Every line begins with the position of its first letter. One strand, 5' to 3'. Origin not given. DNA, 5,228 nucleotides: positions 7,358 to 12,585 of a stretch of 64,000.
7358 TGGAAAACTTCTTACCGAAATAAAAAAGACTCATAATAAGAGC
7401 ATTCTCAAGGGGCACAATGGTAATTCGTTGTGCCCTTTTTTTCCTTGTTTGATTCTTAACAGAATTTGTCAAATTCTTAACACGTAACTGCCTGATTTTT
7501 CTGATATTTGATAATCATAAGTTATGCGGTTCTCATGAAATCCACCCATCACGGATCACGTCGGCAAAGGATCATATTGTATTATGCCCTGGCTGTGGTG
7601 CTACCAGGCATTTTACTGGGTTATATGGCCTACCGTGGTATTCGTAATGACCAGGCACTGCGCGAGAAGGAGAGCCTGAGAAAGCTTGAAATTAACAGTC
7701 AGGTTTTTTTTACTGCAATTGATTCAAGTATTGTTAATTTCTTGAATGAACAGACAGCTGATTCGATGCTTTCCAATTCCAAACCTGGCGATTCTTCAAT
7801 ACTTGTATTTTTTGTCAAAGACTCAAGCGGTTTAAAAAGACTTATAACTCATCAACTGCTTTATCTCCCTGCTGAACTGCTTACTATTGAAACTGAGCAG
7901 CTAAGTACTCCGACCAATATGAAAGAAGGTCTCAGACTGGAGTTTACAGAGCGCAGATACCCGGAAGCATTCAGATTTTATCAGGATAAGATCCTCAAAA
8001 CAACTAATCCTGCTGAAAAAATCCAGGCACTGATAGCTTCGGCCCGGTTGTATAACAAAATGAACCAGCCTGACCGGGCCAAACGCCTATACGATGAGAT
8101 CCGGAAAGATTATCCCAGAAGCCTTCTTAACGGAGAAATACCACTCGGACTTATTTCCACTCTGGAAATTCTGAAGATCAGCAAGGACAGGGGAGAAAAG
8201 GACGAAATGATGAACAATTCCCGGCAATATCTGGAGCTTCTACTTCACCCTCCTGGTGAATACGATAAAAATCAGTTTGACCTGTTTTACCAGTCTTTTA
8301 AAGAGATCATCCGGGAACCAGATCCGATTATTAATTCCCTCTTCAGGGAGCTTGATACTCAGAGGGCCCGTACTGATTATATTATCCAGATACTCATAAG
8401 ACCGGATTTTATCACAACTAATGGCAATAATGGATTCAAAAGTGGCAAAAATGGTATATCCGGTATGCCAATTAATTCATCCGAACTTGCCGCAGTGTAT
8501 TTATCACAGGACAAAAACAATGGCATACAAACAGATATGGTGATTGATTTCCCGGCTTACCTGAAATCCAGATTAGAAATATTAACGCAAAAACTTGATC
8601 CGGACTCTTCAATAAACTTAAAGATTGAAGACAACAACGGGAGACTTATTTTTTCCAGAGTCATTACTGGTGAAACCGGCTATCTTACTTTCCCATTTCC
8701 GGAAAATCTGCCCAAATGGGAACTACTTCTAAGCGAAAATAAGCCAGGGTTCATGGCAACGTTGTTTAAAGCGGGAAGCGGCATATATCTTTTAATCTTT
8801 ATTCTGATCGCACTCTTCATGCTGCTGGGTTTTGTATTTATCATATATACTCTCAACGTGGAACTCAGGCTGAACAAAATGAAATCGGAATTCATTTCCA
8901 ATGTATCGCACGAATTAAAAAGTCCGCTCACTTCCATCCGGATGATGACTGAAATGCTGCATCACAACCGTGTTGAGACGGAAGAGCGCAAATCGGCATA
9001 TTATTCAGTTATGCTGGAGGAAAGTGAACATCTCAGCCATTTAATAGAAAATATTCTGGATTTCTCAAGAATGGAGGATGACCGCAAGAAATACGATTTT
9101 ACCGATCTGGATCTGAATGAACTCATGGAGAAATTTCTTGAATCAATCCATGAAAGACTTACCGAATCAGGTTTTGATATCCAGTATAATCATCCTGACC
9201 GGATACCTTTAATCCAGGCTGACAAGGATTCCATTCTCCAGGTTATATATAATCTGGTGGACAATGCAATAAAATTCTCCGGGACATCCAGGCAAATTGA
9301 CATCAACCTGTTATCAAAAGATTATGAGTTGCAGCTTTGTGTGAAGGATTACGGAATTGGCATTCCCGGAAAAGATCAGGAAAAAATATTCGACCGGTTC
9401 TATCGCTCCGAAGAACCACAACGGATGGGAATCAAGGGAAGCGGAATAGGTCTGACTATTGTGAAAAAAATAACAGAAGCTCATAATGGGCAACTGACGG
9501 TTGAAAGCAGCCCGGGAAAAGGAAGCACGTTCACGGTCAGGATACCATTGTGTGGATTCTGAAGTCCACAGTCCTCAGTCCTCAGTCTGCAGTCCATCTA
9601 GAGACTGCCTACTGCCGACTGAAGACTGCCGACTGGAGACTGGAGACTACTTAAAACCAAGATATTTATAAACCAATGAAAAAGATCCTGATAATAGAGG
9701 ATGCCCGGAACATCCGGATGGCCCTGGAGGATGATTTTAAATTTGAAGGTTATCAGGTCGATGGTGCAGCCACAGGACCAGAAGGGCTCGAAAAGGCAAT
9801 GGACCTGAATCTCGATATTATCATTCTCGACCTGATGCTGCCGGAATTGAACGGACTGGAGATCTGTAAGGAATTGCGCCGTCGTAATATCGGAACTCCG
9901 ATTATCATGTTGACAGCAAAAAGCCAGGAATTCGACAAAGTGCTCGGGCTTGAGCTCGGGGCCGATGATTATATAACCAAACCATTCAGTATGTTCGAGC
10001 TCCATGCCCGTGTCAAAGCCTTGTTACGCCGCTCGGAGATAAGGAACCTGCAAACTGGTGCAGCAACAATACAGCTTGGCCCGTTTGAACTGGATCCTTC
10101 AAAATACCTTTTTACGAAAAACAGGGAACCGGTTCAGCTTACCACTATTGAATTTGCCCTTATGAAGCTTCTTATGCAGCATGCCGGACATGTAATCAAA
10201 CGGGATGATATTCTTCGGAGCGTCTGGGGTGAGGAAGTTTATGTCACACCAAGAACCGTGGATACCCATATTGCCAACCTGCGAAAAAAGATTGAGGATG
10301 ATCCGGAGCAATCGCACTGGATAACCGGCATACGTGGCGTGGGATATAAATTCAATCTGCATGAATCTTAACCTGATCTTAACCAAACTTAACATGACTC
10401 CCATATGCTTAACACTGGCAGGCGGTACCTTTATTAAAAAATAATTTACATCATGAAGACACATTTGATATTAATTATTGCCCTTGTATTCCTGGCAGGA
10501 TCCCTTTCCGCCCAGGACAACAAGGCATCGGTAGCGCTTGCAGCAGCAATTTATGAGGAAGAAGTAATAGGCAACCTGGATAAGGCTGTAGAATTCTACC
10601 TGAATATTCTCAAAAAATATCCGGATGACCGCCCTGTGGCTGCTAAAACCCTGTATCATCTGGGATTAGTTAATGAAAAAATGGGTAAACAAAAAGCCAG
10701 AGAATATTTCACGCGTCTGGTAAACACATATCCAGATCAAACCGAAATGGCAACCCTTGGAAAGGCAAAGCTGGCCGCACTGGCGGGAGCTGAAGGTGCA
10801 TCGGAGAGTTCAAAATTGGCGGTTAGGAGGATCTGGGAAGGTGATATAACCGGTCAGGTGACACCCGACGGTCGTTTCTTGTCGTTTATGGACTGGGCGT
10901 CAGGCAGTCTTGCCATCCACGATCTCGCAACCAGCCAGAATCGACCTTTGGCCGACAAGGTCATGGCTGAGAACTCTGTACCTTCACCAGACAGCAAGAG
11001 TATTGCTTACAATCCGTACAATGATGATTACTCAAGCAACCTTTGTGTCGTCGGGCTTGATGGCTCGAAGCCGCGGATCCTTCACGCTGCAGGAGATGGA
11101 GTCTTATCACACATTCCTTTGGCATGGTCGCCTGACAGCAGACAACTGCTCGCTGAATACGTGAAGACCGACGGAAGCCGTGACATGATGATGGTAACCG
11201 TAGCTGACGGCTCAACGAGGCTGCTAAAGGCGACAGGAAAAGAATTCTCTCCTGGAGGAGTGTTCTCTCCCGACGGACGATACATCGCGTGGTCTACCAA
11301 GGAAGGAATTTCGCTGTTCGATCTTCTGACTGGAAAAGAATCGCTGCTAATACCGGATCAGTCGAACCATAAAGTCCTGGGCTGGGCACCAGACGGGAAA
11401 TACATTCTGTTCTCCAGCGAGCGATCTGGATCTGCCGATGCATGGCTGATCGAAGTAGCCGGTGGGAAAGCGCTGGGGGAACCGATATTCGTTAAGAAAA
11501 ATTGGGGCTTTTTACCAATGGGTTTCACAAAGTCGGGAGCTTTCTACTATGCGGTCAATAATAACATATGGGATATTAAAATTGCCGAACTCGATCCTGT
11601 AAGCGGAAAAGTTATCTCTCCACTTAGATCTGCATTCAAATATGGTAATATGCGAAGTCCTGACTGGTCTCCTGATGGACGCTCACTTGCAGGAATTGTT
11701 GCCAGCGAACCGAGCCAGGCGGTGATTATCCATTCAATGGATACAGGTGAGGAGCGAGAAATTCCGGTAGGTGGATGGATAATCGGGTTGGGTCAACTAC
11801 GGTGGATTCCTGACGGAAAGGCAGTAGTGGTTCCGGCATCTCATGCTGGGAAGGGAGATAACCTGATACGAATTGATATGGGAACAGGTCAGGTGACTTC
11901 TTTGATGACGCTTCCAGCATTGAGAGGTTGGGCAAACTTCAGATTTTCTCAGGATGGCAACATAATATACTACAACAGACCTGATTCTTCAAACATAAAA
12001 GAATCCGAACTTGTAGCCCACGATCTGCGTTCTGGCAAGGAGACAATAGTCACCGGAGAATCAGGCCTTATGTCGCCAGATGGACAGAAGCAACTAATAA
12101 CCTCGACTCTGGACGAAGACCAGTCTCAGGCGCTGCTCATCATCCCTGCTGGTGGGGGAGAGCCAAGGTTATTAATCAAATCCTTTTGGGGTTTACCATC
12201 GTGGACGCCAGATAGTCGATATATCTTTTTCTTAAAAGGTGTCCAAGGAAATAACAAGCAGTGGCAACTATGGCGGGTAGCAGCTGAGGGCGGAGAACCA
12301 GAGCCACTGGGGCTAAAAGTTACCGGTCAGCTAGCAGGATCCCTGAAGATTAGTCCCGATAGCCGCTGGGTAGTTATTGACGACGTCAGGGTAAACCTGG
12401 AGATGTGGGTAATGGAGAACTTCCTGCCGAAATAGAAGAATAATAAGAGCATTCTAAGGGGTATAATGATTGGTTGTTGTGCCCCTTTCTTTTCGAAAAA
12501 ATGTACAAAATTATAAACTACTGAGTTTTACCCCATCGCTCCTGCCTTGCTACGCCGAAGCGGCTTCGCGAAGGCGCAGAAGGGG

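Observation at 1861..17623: Three paralogous histidine kinase - response regulator - secreted TPR/beta-propeller cassettes back to back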

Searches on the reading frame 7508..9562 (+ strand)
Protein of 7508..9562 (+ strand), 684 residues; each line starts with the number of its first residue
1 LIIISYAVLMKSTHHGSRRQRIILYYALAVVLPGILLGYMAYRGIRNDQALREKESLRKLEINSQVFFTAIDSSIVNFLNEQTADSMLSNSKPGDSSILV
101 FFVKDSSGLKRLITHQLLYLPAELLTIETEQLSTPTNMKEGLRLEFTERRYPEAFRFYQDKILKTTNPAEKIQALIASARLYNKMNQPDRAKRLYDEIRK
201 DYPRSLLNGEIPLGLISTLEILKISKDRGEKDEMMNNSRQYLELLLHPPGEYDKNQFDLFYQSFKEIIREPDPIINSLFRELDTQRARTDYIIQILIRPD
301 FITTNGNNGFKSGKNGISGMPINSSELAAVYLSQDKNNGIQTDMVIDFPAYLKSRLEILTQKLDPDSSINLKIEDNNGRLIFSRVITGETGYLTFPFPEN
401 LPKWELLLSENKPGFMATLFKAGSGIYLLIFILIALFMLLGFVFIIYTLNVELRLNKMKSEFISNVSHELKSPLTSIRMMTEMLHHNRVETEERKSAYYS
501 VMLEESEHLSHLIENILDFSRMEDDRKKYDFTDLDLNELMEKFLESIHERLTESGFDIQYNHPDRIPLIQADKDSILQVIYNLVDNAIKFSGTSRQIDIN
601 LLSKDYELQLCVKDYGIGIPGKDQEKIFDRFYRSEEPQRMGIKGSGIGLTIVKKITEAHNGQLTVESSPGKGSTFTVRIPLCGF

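Call 3: search_protein_families(library=pfam, proteins=[window:7508-9562:+], max_evalue=0.01)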
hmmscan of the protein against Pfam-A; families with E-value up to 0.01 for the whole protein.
window:7508-9562:+ (684 aa): 4 families
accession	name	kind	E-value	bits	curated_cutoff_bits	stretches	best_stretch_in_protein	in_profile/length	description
PF02518.31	HATPase_c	-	1e-29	103.6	26.4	1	572-681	2-109/111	Histidine kinase-, DNA gyrase B-, and HSP90-like ATPase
PF00512.31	HisKA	-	1e-17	64.4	26.9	1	458-524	1-65/66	His Kinase A (phospho-acceptor) domain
PF13174.12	TPR_6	-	0.00039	21.3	26.3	1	174-205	2-33/33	Tetratricopeptide repeat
PF14501.12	HATPase_c_5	-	0.0054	17.1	22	0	576-668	6-91/102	GHKL domain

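Call 11: search_protein_families(library=ncbifam, proteins=[window:7535-9562:+], max_evalue=0.001)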
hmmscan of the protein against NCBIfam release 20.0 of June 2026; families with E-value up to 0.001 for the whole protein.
window:7535-9562:+ (675 aa): 85 families (the best 25 are shown)
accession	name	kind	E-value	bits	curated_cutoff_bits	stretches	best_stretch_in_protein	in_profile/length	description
NF046044.1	PnpS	equivalog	5e-66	223.3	400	1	432-671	152-390/390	two-component system histidine kinase PnpS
TIGR02966.1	phoR_proteo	equivalog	1.8e-57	194.9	334.2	1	445-670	109-333/333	phosphate regulon sensor histidine kinase PhoR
NF033092.0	HK_WalK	equivalog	1.8e-55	188.6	725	1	432-671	354-593/594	cell wall metabolism sensor histidine kinase WalK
NF047874.1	MASE3_PAS_HK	subfamily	8.9e-49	166.8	560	1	440-672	388-625/655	MASE3 domain-containing sensor histidine kinase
NF040691.1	MtrAB_MtrB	equivalog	4e-44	151.5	450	1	446-671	267-491/507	MtrAB system histidine kinase MtrB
NF045911.1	TCSHisKinNblS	equivalog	2e-43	148.6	1000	1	432-669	370-617/621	two-component system sensor histidine kinase NblS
NF041735.1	hist_kin_RppB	equivalog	2.1e-43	148.7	400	1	451-671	217-438/438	two-component system sensor histidine kinase RppB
NF008312.0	PRK11100.1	equivalog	3.1e-43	148.3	356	1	450-671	256-473/477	two-component system sensor histidine kinase CreC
NF006800.0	PRK09303.1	equivalog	3.6e-43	147.9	342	1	448-673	149-378/383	histidine kinase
NF008468.0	PRK11360.1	equivalog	1.7e-42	145.6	646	1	452-672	398-608/616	two-component system sensor histidine kinase AtoS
TIGR02956.1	TMAO_torS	equivalog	3.8e-42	144.4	676.5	1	447-673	461-683/967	TMAO reductase system sensor histidine kinase/response regulator TorS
NF041947.1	LuxQ_Vibrio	equivalog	6.5e-40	136.8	1200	1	447-672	469-696/843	quorum-sensing autoinducer 2 sensor kinase/phosphatase LuxQ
NF038297.2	hybrid_HK_HrmK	equivalog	2.6e-39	135.4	725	1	441-672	225-457/607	hybrid histidine kinase/response regulator HrmK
NF033093.1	HK_VicK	exception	4.7e-39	134.3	680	1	447-671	206-434/448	cell wall metabolism sensor histidine kinase VicK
NF012163.2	BaeS_SmeS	equivalog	6.9e-39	134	500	1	447-670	237-456/457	sensor histidine kinase efflux regulator BaeS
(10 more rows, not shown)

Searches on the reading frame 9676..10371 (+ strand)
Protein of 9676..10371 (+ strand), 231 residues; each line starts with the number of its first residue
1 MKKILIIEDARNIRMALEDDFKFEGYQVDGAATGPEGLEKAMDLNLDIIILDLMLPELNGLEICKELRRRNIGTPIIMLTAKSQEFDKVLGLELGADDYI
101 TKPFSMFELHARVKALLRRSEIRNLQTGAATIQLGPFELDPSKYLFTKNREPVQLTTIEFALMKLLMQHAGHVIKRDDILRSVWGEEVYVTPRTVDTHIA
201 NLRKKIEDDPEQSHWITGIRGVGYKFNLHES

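Call 3: search_protein_families(library=pfam, proteins=[window:9676-10371:+], max_evalue=0.01)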
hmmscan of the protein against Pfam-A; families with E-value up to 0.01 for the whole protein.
window:9676-10371:+ (231 aa): 2 families
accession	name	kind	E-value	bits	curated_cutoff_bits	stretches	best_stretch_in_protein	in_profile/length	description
PF00072.30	Response_reg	-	3.1e-29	101.8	30.2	1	4-114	1-111/111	Response regulator receiver domain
PF00486.34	Trans_reg_C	-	1.1e-26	93.1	26.2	1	151-226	2-77/77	Transcriptional regulatory protein, C terminal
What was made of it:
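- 9676..10371 (+): RR2, OmpR/PhoB-type. Call 3.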

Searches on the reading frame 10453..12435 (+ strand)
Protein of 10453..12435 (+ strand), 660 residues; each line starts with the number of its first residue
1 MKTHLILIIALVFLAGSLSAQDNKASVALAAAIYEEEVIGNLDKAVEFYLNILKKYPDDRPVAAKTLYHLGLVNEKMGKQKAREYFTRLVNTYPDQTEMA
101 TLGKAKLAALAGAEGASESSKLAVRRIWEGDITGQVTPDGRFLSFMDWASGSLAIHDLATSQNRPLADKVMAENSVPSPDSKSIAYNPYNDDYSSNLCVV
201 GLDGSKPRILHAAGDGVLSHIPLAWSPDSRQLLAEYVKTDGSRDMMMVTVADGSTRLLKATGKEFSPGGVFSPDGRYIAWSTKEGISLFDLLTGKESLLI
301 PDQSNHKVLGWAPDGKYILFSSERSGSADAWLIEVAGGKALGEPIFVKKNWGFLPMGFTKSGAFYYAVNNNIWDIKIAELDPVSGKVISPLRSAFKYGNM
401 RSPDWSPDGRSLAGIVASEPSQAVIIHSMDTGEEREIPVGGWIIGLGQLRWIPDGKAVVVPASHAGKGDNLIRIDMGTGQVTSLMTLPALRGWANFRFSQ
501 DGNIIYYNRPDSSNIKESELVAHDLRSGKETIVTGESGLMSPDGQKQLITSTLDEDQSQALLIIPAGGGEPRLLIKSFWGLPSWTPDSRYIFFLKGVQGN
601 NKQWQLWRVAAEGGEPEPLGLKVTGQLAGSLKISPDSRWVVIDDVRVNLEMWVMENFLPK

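Call 3: search_protein_families(library=pfam, proteins=[window:10453-12435:+], max_evalue=0.01)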
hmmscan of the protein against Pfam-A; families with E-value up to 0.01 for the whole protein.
window:10453-12435:+ (660 aa): 4 families
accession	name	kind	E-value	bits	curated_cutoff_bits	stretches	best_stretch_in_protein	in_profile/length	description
PF07676.18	PD40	-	4.5e-17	62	20.9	1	311-329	16-35/38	WD40-like Beta Propeller Repeat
PF25174.1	Beta-prop_THOC3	-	7.1e-10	38.8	305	2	400-511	5-109/272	THOC3 beta-propeller domain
PF13174.12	TPR_6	-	4.7e-08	33.6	26.3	1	67-95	3-32/33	Tetratricopeptide repeat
PF13428.12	TPR_14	-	0.00033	21.5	23.5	0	28-62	3-37/44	Tetratricopeptide repeat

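Call 11: search_protein_families(library=ncbifam, proteins=[window:10453-12435:+], max_evalue=0.001)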
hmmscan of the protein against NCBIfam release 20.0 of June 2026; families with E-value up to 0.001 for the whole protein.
window:10453-12435:+ (660 aa): 7 families
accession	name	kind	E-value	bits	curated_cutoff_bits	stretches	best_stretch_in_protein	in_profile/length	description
TIGR02800.1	propeller_TolB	equivalog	7.2e-28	97.7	343.15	2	402-613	195-399/418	Tol-Pal system beta propeller repeat protein TolB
NF002183.0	PRK01029.1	equivalog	3.7e-15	55.9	405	1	225-339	288-406/429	Tol-Pal system protein TolB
NF033523.0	lasso_peptidase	equivalog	3.4e-14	52.5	400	0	582-619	93-127/638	Atxe2 family lasso peptide isopeptidase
NF053518.1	DipepPtdsDpp5Prph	equivalog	1.2e-09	37.3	900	0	224-337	201-331/655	dipeptidyl-peptidase Dpp5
TIGR02795.1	tol_pal_ybgF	equivalog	4.5e-05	24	90.1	1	40-100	53-113/119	tol-pal system protein YbgF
NF052312.1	T9SS_PorW_SprE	equivalog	0.0001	21.1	250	1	30-97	551-617/716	type IX secretion system periplasmic lipoprotein PorW/SprE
NF008068.0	PRK10803.1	equivalog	0.00028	20.9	383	1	40-109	194-262/263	cell division protein CpoB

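Call 95: search_protein_families(library=padloc, proteins=[window:10453-12435:+], max_evalue=0.001)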
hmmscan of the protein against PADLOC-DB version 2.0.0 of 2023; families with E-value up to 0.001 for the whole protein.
window:10453-12435:+ (660 aa): 0 families
